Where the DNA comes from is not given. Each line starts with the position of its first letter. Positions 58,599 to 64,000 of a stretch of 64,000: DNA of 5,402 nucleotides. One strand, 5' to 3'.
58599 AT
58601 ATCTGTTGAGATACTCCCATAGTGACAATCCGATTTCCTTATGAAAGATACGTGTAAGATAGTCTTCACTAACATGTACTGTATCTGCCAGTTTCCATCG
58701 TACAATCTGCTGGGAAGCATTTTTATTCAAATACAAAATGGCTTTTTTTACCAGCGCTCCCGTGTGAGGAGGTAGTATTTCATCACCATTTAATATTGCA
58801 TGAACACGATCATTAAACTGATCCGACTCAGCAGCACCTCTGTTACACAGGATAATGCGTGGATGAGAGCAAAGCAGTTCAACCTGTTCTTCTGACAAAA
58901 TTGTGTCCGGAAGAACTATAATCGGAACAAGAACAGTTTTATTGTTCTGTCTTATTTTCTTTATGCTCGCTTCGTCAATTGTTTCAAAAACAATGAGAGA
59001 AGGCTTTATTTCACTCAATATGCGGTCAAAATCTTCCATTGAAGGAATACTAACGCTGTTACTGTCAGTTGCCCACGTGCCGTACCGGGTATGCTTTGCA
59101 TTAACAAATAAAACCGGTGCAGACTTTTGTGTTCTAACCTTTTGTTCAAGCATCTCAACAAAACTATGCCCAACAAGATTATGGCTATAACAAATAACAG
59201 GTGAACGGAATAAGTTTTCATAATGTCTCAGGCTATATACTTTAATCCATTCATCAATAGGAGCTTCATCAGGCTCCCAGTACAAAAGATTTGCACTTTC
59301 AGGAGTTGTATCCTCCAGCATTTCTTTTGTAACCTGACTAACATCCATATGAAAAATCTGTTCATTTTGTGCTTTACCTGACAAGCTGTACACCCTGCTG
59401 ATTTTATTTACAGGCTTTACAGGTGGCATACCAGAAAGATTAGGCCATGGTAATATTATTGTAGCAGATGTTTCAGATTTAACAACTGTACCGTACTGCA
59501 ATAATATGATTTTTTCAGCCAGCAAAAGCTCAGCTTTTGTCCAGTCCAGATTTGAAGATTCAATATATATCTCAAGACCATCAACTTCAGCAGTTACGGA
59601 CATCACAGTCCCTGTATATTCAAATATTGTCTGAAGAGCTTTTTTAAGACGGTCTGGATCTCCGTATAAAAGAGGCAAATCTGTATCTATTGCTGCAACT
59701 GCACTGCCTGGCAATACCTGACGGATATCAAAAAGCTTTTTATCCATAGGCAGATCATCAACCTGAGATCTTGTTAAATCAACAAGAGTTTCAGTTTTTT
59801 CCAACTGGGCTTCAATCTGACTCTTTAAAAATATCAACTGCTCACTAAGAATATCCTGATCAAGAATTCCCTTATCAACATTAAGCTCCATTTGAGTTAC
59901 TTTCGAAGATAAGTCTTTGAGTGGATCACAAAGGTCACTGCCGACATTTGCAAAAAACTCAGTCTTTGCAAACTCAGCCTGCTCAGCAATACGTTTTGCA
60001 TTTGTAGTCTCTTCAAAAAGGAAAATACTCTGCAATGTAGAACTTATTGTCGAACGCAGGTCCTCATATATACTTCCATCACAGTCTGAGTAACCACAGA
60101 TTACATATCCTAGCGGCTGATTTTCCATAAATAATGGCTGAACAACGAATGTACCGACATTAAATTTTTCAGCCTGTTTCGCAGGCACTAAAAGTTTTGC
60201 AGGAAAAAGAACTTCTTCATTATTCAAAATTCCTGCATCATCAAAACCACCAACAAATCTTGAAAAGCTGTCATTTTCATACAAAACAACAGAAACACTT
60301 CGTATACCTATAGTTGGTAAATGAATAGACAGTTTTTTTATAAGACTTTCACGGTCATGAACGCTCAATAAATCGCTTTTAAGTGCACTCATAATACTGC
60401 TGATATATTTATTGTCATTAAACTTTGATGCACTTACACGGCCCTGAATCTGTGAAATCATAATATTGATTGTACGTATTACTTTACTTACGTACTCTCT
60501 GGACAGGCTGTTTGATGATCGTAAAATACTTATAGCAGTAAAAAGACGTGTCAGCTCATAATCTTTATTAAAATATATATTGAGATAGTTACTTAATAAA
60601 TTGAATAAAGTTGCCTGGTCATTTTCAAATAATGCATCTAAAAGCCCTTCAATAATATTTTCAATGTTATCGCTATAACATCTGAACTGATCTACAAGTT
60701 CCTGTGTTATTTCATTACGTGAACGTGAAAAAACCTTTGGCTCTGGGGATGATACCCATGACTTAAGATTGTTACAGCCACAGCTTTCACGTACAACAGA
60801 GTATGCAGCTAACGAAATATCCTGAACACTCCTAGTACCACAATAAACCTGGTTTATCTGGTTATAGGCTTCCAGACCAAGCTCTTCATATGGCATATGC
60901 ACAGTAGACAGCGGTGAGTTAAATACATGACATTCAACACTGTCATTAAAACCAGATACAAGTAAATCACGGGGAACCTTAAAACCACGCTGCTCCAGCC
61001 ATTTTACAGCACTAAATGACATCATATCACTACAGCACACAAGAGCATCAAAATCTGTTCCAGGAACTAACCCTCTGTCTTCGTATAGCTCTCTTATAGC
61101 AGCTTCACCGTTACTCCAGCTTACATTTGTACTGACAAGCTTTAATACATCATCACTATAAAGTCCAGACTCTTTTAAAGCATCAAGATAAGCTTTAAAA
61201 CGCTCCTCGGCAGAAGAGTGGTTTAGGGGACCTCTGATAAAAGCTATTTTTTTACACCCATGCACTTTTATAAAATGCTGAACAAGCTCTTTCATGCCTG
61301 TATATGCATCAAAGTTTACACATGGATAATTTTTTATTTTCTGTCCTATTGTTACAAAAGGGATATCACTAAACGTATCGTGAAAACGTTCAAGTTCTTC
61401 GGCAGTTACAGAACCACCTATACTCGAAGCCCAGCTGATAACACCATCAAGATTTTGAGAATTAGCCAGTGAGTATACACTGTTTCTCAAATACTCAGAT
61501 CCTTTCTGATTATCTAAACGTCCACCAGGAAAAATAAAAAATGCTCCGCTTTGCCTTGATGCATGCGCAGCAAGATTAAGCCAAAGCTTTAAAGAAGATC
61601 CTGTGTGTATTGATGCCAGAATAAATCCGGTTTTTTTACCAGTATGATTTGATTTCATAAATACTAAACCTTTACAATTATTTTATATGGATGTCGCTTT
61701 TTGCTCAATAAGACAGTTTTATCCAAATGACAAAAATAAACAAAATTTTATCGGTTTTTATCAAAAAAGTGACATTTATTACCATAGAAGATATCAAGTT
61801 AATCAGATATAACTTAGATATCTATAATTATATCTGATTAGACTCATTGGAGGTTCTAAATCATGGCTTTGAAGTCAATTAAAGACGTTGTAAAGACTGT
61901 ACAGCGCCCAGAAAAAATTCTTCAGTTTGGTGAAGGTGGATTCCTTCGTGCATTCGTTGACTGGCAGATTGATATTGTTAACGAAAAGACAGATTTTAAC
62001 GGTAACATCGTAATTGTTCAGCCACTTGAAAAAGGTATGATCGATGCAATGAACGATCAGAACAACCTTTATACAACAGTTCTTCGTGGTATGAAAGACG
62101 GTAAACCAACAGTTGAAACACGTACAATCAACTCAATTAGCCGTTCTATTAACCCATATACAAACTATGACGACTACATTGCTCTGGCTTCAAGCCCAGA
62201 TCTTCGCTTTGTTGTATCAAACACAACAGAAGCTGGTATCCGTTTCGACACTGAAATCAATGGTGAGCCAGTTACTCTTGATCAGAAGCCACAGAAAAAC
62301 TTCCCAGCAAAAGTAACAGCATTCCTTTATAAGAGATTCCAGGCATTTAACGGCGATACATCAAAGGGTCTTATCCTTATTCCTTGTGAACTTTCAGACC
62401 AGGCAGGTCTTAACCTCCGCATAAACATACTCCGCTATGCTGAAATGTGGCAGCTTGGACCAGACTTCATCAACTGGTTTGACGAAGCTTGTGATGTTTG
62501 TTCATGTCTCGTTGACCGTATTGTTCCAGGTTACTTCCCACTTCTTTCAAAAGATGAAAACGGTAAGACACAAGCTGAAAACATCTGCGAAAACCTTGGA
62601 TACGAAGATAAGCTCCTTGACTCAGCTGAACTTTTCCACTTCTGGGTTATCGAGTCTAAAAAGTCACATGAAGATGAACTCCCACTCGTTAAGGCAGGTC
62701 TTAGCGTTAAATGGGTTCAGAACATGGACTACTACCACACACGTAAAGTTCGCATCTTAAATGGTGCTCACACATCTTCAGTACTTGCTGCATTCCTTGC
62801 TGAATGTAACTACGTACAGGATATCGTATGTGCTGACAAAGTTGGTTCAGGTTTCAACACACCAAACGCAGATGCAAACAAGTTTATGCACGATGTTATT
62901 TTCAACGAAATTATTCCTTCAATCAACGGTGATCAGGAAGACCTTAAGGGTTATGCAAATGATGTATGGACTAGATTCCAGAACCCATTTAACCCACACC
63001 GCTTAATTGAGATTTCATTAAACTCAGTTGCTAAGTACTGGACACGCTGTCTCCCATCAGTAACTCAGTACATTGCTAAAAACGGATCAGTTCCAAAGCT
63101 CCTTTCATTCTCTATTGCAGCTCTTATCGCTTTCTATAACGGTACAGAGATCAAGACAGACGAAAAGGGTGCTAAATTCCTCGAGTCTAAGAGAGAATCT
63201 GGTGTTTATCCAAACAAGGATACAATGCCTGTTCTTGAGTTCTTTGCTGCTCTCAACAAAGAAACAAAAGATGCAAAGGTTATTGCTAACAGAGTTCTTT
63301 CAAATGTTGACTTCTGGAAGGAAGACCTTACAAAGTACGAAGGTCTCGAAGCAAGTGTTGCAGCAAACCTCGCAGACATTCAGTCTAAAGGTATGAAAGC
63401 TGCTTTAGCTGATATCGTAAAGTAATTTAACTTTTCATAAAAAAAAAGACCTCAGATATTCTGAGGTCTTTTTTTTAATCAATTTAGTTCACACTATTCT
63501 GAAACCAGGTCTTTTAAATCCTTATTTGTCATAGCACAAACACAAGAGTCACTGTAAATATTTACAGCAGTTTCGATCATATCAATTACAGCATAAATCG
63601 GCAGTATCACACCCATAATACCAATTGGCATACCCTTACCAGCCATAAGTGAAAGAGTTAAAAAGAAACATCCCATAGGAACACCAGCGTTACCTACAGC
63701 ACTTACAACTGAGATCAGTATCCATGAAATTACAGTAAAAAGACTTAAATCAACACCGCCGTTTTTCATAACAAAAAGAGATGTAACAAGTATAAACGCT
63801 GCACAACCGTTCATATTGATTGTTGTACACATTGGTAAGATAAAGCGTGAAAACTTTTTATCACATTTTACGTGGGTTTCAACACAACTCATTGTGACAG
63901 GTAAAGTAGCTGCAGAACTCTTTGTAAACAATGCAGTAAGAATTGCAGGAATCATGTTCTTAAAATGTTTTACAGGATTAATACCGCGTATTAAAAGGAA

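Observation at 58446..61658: Catalytically dead cytoplasmic hybrid two-component regulator with a LacI-type sensor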

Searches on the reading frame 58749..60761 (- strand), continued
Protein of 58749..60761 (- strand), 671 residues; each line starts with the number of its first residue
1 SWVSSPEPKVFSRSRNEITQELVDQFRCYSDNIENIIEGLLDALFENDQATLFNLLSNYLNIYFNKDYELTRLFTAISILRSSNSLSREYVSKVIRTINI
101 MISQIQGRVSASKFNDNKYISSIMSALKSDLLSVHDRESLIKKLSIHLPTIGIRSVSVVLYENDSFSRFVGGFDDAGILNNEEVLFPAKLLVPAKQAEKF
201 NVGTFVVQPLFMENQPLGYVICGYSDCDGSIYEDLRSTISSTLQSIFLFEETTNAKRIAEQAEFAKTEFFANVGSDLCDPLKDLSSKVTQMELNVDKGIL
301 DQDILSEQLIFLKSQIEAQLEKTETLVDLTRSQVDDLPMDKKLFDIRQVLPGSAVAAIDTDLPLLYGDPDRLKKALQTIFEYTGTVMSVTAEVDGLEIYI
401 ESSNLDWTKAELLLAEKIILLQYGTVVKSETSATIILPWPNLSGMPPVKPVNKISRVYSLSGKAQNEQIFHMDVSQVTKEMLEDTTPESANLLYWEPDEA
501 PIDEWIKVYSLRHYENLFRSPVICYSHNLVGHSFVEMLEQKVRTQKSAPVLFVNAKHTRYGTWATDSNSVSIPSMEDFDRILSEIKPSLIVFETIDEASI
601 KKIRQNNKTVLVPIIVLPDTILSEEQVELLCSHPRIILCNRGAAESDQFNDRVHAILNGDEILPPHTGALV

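Call 44: find_encoding_contigs(protein=P0239, flank=8000, max_places=2)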
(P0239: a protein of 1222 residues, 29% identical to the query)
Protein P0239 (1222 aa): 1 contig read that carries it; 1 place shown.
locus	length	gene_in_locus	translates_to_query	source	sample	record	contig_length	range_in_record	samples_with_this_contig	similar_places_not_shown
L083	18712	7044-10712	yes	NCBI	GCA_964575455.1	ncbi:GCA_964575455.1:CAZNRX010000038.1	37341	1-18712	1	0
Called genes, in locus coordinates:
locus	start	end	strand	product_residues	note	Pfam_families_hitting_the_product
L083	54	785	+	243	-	-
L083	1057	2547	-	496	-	PF00370:FGGY_N, PF02782:FGGY_C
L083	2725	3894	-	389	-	PF01261:AP_endonuc_2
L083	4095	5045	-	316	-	-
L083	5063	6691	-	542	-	PF00118:Cpn60_TCP1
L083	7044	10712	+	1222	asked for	PF00532:Peripla_BP_1 (faint), PF13377:Peripla_BP_3, PF00512:HisKA, PF02518:HATPase_c, PF00072:Response_reg, PF12833:HTH_18, PF00165:HTH_AraC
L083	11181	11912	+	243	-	PF00392:GntR, PF08279:HTH_11 (faint), PF07729:FCD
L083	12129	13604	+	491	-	PF01547:SBP_bac_1, PF13416:SBP_bac_8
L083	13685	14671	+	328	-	PF00528:BPD_transp_1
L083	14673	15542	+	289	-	PF00528:BPD_transp_1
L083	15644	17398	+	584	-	PF02837:Glyco_hydro_2_N, PF22666:Glyco_hydro_2_N2, PF00703:Glyco_hydro_2, PF02836:Glyco_hydro_2_C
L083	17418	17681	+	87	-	PF07748:Glyco_hydro_38C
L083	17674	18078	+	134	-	PF17677:Glyco_hydro38C2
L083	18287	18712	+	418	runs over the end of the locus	-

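Call 45: find_encoding_contigs(protein=P0182, flank=8000, max_places=2)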
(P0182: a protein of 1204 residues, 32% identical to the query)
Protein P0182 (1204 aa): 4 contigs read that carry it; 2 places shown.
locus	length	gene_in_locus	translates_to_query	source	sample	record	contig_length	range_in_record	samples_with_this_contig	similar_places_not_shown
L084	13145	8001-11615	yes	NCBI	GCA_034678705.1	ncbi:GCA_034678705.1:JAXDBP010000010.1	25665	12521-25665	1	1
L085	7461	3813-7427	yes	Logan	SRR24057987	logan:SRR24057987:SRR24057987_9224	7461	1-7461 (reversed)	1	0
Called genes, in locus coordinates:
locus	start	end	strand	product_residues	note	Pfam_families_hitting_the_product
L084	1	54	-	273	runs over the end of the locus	PF04962:KduI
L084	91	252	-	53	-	-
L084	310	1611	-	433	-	PF12708:Pect-lyase_RHGA_epim, PF00295:Glyco_hydro_28, PF13229:Beta_helix (faint)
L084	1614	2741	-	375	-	PF07470:Glyco_hydro_88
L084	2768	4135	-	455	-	PF02056:Glyco_hydro_4, PF11975:Glyco_hydro_4C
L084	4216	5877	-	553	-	-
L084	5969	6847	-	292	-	PF00528:BPD_transp_1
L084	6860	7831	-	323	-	PF00528:BPD_transp_1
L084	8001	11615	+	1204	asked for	PF00532:Peripla_BP_1, PF13377:Peripla_BP_3, PF00512:HisKA, PF02518:HATPase_c, PF00072:Response_reg, PF12833:HTH_18, PF00165:HTH_AraC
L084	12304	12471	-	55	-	PF00872:Transposase_mut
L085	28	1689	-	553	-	-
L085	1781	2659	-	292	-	PF00528:BPD_transp_1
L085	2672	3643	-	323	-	PF00528:BPD_transp_1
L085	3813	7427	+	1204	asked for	PF00532:Peripla_BP_1, PF13377:Peripla_BP_3, PF00512:HisKA, PF02518:HATPase_c, PF00072:Response_reg, PF12833:HTH_18, PF00165:HTH_AraC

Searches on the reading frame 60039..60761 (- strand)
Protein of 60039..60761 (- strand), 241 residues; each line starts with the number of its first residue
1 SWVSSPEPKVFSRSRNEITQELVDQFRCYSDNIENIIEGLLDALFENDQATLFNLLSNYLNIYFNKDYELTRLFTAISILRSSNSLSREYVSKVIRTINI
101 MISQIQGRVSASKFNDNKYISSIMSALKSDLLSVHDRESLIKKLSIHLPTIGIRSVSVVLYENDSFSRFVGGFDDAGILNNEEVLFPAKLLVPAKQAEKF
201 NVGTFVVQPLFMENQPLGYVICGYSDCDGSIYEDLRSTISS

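Call 11: search_protein_families(library=pfam, proteins=[window:60039-60761:-], max_evalue=10)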
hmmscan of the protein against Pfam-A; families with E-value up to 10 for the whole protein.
window:60039-60761:- (241 aa): 3 families
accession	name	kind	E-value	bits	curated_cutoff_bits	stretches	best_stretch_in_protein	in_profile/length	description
PF22240.1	ISP_coupler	-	0.097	13.5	27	1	89-166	4-78/126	Type ISP restriction-modification enzyme, coupler domain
PF25827.1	TVHS-like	-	0.44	10.9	27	1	54-104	40-88/105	Tepsin VHS/ENTH-like domain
PF04297.20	UPF0122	-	0.57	10.9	22.7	1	41-137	7-94/101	Putative helix-turn-helix protein, YlxM / p13 like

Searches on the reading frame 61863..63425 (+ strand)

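Call 15: search_protein_families(library=pfam, proteins=[window:61863-63425:+], max_evalue=0.001)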
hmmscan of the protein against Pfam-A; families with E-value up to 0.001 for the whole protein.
window:61863-63425:+ (520 aa): 2 families
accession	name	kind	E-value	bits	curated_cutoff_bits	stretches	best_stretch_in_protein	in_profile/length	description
PF01232.29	Mannitol_dh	-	4.1e-33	115.5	27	1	17-275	1-197/199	Mannitol dehydrogenase Rossmann domain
PF08125.19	Mannitol_dh_C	-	5e-22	78.8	30.7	1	288-506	2-189/190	Mannitol dehydrogenase C-terminal domain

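Call 61: search_protein_families(library=ncbifam, proteins=[window:61863-63425:+], max_evalue=0.00001)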
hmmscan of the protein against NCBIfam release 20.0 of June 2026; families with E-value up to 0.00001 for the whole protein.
window:61863-63425:+ (520 aa): 7 families
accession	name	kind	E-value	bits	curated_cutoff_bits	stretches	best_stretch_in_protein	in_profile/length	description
NF002969.0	PRK03643.1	subfamily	8.4e-167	555.7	359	1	8-518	7-481/482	tagaturonate reductase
NF043014.1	DArabDhDalD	equivalog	6.2e-20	71.3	600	1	20-410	2-371/452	D-arabinitol 4-dehydrogenase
NF011611.0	PRK15037.1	subfamily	2.8e-16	59.1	603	1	18-429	24-414/486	fructuronate reductase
NF002653.0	PRK02318.2-6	equivalog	1e-08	34.6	404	1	255-424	177-334/387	mannitol-1-phosphate 5-dehydrogenase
NF002649.0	PRK02318.2-1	equivalog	1.1e-06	27.8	422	0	239-429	159-339/386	mannitol-1-phosphate 5-dehydrogenase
NF002652.0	PRK02318.2-5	equivalog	6.8e-06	25.4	356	0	241-428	159-335/377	mannitol-1-phosphate 5-dehydrogenase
NF002650.0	PRK02318.2-2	equivalog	6.9e-06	25.3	359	0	201-392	142-303/388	mannitol-1-phosphate 5-dehydrogenase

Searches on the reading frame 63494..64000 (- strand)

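Call 15: search_protein_families(library=pfam, proteins=[window:63494-64000:-], max_evalue=0.001)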
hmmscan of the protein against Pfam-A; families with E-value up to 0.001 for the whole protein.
window:63494-64000:- (168 aa): 1 family
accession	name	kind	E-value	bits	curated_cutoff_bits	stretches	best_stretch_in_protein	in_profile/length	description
PF00375.23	SDF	-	1.7e-47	162.8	27.9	1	2-160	228-386/387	Sodium:dicarboxylate symporter family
